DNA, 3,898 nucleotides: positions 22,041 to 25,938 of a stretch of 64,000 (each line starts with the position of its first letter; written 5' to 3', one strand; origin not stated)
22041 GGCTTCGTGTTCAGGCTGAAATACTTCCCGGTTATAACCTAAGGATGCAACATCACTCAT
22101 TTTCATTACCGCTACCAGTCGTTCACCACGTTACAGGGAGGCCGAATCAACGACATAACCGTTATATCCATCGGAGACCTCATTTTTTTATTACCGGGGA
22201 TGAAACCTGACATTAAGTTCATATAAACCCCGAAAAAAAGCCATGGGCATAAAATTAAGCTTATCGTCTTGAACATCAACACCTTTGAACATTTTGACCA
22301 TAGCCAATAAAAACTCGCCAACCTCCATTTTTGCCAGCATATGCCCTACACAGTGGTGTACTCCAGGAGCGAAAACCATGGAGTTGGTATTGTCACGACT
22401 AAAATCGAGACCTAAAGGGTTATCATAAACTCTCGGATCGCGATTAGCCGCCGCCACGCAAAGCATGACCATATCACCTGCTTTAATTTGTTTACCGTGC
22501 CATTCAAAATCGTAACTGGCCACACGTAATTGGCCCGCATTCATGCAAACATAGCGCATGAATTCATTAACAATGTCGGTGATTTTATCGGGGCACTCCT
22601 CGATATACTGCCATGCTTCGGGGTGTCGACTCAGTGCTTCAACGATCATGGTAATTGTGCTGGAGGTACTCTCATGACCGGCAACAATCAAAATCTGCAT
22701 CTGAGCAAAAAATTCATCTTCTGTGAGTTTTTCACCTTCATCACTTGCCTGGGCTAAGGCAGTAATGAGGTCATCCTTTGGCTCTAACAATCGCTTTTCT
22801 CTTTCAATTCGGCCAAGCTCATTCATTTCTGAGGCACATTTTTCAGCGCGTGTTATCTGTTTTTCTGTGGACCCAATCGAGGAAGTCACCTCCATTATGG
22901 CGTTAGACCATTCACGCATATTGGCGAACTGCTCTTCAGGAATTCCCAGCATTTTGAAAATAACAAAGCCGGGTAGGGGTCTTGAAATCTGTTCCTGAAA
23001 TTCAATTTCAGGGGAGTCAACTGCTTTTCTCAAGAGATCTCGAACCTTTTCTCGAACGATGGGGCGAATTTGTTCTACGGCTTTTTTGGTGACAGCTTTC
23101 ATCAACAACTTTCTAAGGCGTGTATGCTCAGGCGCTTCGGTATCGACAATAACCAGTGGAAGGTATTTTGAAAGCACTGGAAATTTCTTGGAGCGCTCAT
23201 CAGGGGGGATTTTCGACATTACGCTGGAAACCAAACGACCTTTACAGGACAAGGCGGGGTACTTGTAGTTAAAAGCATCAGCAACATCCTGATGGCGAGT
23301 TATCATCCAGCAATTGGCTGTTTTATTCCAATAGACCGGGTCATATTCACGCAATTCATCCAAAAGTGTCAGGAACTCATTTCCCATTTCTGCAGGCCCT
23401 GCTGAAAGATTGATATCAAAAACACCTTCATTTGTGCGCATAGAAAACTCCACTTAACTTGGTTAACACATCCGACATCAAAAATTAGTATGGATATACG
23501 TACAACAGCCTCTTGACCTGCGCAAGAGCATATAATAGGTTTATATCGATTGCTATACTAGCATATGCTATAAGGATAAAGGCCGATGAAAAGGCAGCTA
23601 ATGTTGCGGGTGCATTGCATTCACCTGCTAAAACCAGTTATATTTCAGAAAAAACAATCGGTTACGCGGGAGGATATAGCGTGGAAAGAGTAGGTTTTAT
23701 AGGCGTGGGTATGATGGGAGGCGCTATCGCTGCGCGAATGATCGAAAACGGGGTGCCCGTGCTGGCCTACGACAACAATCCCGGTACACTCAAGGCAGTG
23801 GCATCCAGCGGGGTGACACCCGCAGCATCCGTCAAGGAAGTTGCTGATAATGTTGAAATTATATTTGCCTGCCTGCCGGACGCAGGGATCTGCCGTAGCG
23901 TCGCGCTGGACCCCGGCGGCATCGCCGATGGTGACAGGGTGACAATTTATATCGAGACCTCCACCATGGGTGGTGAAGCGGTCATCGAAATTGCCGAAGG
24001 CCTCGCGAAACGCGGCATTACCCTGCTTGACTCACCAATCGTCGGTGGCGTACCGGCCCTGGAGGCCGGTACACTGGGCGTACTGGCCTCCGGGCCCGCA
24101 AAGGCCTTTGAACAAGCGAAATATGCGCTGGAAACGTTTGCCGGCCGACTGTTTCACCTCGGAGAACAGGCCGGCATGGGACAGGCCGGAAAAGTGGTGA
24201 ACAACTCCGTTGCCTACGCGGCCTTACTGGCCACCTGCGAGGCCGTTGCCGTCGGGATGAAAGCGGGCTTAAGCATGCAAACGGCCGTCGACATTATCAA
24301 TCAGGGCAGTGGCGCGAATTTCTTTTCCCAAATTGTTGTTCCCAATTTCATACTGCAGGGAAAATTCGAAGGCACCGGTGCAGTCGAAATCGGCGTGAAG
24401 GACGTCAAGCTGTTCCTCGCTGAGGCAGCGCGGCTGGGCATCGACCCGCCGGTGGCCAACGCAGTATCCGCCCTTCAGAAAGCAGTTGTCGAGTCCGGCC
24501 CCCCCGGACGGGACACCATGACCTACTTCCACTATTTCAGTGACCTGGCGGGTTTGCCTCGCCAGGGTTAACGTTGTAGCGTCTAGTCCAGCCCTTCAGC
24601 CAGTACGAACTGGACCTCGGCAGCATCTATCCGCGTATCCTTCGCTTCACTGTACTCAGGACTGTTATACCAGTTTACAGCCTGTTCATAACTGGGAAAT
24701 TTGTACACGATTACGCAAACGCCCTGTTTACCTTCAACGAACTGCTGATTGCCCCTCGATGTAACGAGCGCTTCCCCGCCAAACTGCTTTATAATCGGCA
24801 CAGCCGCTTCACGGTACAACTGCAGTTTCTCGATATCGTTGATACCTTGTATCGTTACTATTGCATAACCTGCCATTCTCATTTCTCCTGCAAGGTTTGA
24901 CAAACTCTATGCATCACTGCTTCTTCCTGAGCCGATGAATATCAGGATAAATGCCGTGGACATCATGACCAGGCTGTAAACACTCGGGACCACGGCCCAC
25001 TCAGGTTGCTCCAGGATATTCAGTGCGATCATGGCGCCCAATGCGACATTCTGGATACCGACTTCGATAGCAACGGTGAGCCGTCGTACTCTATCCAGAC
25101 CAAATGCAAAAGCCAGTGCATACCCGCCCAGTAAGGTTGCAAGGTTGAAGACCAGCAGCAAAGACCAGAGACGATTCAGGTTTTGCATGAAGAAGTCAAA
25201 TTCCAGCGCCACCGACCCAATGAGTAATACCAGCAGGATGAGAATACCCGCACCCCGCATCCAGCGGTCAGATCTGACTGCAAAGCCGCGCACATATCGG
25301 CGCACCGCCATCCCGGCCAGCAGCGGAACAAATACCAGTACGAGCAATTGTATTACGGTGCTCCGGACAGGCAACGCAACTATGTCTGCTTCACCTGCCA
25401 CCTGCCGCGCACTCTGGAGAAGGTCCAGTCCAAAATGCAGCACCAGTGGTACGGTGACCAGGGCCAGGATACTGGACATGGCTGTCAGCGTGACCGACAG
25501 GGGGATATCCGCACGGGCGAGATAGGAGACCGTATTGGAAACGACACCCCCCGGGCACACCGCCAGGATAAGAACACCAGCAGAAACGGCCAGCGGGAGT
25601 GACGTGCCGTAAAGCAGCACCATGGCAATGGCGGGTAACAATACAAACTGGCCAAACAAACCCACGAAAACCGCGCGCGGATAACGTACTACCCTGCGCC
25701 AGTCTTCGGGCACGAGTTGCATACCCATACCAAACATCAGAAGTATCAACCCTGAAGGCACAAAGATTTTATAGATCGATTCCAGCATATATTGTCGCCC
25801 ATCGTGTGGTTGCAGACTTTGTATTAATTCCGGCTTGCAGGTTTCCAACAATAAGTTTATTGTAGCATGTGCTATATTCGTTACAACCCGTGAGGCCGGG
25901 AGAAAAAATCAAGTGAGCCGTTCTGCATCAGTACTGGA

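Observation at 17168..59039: Recurrent perfect 16-bp palindrome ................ marks promoter regions of the catabolic operons, suggesting an undescribed regulon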

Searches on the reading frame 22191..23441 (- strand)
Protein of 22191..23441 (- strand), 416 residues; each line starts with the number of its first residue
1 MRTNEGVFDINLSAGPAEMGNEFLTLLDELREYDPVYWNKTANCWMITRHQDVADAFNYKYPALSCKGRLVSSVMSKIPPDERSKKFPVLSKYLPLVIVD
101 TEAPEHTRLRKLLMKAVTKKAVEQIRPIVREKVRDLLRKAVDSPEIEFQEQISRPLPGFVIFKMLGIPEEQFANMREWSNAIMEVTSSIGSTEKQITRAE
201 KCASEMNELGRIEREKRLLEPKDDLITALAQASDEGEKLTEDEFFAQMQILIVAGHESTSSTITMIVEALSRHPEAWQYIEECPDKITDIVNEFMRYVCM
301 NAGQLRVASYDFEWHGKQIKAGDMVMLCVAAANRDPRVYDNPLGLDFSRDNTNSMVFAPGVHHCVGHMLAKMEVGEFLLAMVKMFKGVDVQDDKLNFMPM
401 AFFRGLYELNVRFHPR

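Call 45: search_protein_families(library=ncbifam, proteins=[window:22191-23441:-], max_evalue=1e-20)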
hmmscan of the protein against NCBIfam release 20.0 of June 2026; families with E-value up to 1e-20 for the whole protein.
window:22191-23441:- (416 aa): 6 families
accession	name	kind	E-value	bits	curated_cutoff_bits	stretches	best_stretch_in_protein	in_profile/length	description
TIGR04538.1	P450_cycloAA_1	subfamily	7.2e-47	160.1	500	1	25-413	13-394/395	cytochrome P450, cyclodipeptide synthase-associated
NF041802.1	P450_SolI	exception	2.1e-36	125.3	850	1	24-411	33-420/424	solanimycin biosynthesis cytochrome P450 SolI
NF041177.1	Cyp119_Thmprot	equivalog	1.8e-34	119.2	680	1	27-393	5-348/368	cytochrome P450 Cyp119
TIGR04458.1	CYP450_TxtE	equivalog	2.6e-34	118.6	500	1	27-396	17-386/403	4-nitrotryptophan synthase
NF045816.1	PentlenlactSyn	equivalog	5.2e-33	114.3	700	1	43-376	37-357/396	pentalenolactone synthase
TIGR04515.1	P450_rel_GT_act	subfamily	1.7e-27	96.8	343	1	77-400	84-374/386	P450-derived glycosyltransferase activator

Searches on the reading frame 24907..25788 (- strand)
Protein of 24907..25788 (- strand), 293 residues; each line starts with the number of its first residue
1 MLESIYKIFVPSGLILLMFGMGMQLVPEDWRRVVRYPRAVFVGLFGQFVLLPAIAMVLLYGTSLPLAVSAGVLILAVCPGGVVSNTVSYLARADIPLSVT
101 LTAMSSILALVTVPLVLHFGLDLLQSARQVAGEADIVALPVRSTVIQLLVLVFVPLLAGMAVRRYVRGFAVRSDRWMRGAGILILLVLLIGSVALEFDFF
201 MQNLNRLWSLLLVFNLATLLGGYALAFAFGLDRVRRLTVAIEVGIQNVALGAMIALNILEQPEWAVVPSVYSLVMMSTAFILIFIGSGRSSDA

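Call 45: search_protein_families(library=ncbifam, proteins=[window:24907-25788:-], max_evalue=1e-20)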
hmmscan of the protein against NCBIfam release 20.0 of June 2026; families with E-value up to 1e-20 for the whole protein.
window:24907-25788:- (293 aa): 2 families
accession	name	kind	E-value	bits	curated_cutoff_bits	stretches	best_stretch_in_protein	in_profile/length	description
TIGR00841.1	bass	subfamily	3.1e-48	164.6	326.3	1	6-285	36-305/321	bile acid:sodium symporter family transporter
NF047939.1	PantTportPanS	equivalog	5.4e-23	82.1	400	1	13-255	36-266/299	ketopantoate/pantoate/pantothenate transporter PanS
